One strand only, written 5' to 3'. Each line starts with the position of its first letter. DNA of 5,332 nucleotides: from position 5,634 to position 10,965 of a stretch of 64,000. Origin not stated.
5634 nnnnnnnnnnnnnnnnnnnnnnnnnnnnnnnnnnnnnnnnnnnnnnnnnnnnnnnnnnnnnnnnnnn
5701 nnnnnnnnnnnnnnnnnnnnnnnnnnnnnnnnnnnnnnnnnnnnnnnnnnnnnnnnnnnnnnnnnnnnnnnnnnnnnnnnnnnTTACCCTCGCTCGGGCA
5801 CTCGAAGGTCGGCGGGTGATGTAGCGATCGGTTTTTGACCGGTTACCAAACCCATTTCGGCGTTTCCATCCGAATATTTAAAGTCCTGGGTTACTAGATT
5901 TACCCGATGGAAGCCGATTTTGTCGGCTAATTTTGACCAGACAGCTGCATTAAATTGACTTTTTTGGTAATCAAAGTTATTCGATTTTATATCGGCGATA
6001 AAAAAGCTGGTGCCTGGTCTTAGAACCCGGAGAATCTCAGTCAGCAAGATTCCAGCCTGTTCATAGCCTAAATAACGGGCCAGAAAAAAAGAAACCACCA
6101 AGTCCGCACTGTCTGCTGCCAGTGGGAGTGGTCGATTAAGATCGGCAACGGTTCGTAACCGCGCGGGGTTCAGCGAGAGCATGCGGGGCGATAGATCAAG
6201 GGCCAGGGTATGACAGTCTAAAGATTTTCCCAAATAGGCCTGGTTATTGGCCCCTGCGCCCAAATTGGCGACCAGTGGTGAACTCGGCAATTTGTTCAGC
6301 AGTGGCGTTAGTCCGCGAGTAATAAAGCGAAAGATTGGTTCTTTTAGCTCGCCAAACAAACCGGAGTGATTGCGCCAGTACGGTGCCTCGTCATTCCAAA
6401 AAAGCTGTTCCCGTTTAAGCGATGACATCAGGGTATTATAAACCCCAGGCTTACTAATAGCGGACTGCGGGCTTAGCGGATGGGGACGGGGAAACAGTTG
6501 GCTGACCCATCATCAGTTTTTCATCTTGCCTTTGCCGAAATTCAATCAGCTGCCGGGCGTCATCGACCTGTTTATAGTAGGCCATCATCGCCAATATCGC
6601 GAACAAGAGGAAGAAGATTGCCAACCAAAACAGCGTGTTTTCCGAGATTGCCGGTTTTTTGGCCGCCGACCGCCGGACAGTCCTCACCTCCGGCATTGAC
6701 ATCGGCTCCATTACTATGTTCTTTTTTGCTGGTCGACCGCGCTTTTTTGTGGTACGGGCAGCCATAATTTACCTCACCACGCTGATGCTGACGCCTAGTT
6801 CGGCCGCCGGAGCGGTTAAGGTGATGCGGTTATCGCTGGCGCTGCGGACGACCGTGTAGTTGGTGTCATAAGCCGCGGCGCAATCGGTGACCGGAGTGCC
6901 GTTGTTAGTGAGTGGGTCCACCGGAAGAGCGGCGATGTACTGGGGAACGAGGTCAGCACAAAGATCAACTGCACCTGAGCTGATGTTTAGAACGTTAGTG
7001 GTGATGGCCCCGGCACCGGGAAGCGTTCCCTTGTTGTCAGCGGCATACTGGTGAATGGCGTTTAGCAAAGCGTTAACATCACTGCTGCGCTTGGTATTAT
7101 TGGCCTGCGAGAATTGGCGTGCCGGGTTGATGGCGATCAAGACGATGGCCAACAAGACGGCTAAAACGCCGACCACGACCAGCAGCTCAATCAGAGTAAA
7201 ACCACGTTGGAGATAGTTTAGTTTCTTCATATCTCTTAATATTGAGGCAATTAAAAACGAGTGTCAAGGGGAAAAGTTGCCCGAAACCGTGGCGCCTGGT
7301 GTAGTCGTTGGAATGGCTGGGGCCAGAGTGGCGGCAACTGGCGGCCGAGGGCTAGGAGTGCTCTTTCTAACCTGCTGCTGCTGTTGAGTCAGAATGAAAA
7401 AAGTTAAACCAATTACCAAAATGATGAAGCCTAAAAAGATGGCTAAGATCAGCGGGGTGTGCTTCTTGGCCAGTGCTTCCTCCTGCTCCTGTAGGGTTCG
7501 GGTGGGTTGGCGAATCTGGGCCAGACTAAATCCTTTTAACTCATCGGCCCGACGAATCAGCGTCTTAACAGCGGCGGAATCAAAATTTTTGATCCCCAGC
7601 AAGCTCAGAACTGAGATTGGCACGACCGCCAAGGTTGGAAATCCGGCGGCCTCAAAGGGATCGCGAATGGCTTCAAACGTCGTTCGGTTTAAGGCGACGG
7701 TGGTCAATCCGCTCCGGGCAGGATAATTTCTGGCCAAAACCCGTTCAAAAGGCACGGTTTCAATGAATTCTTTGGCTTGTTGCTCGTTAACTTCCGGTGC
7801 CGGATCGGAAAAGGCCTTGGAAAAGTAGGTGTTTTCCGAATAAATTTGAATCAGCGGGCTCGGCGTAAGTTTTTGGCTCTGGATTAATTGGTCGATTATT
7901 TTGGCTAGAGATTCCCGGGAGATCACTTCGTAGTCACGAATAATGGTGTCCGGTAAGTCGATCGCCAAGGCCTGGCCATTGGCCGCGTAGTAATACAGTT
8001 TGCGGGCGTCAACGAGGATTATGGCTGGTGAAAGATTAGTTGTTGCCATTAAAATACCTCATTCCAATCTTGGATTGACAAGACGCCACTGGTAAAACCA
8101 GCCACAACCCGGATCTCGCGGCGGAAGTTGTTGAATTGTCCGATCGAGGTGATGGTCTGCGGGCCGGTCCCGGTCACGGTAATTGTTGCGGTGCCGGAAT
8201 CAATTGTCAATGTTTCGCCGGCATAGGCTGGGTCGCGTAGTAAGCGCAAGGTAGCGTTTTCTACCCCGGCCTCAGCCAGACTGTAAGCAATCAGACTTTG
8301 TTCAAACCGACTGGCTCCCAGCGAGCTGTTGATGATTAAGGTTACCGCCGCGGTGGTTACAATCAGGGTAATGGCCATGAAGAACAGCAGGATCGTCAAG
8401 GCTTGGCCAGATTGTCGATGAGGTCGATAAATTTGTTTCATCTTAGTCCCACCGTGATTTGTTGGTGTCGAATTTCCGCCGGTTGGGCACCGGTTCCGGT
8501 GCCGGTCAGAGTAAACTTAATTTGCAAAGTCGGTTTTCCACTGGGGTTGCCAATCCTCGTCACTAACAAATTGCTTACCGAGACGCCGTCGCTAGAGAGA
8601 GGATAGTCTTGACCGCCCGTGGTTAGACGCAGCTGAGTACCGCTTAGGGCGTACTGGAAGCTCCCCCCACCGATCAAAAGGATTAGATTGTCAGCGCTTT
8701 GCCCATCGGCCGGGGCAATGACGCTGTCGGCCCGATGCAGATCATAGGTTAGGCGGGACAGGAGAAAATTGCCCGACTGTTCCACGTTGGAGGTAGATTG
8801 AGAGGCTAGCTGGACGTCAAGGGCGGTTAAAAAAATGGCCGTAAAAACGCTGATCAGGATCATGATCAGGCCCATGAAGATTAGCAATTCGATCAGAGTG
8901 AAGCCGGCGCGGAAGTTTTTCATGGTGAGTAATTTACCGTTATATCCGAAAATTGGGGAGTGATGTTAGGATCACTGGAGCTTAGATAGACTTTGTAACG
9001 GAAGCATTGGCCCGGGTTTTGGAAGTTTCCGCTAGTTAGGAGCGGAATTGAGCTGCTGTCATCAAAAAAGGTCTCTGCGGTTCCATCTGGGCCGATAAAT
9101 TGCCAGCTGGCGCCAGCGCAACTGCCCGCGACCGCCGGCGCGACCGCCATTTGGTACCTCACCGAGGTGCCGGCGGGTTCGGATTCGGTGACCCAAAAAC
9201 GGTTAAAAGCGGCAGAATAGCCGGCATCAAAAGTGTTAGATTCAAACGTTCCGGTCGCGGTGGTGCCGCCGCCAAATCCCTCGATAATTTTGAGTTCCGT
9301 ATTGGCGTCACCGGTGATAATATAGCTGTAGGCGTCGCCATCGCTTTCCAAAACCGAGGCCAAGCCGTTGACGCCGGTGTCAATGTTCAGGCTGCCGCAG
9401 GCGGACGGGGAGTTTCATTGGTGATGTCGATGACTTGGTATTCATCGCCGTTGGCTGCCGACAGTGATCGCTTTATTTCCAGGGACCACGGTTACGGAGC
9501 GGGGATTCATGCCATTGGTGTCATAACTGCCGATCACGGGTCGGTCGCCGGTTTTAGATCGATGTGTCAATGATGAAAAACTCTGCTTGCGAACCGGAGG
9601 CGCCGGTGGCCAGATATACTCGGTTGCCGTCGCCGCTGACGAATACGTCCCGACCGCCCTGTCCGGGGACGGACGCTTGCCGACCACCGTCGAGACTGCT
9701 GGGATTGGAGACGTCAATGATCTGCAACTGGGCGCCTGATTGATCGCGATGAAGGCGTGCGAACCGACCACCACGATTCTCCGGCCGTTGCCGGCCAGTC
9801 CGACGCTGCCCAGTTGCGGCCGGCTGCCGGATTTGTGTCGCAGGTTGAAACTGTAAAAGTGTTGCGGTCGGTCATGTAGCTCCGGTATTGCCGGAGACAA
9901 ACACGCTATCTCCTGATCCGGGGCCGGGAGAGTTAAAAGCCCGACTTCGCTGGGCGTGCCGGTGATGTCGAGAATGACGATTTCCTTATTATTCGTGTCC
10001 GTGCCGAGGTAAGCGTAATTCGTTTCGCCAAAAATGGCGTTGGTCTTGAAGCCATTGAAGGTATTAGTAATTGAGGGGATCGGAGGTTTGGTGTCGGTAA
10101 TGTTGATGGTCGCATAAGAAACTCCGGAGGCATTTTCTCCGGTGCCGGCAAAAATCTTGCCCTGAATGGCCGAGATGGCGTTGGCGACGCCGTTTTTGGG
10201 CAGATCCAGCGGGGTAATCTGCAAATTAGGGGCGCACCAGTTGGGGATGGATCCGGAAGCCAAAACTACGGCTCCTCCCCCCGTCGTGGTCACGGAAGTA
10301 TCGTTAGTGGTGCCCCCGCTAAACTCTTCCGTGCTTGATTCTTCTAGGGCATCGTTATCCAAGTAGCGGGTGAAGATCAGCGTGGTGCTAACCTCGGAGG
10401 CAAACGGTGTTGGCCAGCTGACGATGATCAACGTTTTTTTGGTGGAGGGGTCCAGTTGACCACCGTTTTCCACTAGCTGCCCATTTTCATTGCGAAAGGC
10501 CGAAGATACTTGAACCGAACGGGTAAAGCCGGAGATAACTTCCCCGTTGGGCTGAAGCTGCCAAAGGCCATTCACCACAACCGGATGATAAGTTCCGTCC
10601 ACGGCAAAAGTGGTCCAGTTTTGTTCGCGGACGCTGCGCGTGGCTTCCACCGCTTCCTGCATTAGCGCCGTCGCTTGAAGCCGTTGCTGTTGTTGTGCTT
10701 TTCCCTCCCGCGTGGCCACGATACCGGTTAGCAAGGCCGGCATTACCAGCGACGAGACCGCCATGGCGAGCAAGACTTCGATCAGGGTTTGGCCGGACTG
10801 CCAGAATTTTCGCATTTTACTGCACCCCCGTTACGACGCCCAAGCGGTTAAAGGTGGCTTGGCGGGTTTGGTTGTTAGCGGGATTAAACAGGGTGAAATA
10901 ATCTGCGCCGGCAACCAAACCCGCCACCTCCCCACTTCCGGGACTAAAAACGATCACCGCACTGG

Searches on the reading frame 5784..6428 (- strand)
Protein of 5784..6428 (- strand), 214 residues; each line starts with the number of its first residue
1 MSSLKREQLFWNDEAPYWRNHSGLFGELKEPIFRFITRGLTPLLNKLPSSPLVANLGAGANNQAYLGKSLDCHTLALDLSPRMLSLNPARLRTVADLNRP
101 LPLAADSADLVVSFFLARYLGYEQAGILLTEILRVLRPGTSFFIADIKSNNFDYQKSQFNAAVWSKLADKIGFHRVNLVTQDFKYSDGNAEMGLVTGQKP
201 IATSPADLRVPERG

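Call 32: search_protein_families(library=pfam, proteins=[window:5784-6428:-], max_evalue=0.001)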
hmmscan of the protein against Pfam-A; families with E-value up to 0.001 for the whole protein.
window:5784-6428:- (214 aa): 4 families
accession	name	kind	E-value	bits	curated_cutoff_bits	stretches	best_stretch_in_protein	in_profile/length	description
PF08241.18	Methyltransf_11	-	1.1e-08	36.1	21.2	1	57-144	4-95/95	Methyltransferase domain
PF13649.12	Methyltransf_25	-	8e-07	30.1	27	1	57-139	5-96/97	Methyltransferase domain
PF05148.21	Methyltransf_8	-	4.2e-05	24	27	1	44-174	67-179/219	Hypothetical methyltransferase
PF08242.18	Methyltransf_12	-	0.00062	20.9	30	0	57-140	6-96/98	Methyltransferase domain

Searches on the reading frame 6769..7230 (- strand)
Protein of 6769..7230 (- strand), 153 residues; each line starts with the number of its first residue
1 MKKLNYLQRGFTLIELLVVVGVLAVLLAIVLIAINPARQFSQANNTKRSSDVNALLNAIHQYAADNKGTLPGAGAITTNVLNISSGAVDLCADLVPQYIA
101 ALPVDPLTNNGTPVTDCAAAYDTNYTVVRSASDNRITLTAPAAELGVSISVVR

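Call 88: search_protein_families(library=pfam, proteins=[window:6769-7230:-], max_evalue=0.01)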
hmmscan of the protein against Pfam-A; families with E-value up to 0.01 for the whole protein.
window:6769-7230:- (153 aa): 1 family
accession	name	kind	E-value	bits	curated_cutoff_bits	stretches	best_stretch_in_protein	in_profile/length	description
PF07963.17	N_methyl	-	7.6e-08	32.1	21.2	1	8-31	4-27/27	Prokaryotic N-terminal methylation motif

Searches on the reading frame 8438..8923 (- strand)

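Call 88: search_protein_families(library=pfam, proteins=[window:8438-8923:-], max_evalue=0.01)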
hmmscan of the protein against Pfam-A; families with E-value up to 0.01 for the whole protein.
window:8438-8923:- (161 aa): 1 family
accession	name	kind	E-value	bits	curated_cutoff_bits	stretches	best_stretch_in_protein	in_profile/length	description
PF07963.17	N_methyl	-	1.7e-05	24.6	21.2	1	5-26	4-25/27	Prokaryotic N-terminal methylation motif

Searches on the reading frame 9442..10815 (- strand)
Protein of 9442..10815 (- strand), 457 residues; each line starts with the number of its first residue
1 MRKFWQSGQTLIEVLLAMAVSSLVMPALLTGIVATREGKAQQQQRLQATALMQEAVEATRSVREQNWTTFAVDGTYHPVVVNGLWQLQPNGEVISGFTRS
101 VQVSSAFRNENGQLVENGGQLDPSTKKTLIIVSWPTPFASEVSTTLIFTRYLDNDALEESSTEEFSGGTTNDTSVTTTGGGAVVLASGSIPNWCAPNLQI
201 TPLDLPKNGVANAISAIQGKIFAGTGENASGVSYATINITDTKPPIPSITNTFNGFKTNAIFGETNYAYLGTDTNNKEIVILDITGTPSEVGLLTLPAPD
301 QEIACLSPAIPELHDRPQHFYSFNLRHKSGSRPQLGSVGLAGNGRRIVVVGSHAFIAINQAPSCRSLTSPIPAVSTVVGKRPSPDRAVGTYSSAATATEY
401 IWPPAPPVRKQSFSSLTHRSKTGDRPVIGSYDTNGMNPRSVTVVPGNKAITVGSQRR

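Call 32: search_protein_families(library=pfam, proteins=[window:9442-10815:-], max_evalue=0.001)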
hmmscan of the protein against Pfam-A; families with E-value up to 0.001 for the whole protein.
window:9442-10815:- (457 aa): 1 family
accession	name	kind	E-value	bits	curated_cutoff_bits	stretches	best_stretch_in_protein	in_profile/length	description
PF07963.17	N_methyl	-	0.0002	21.2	21.2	1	6-25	4-23/27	Prokaryotic N-terminal methylation motif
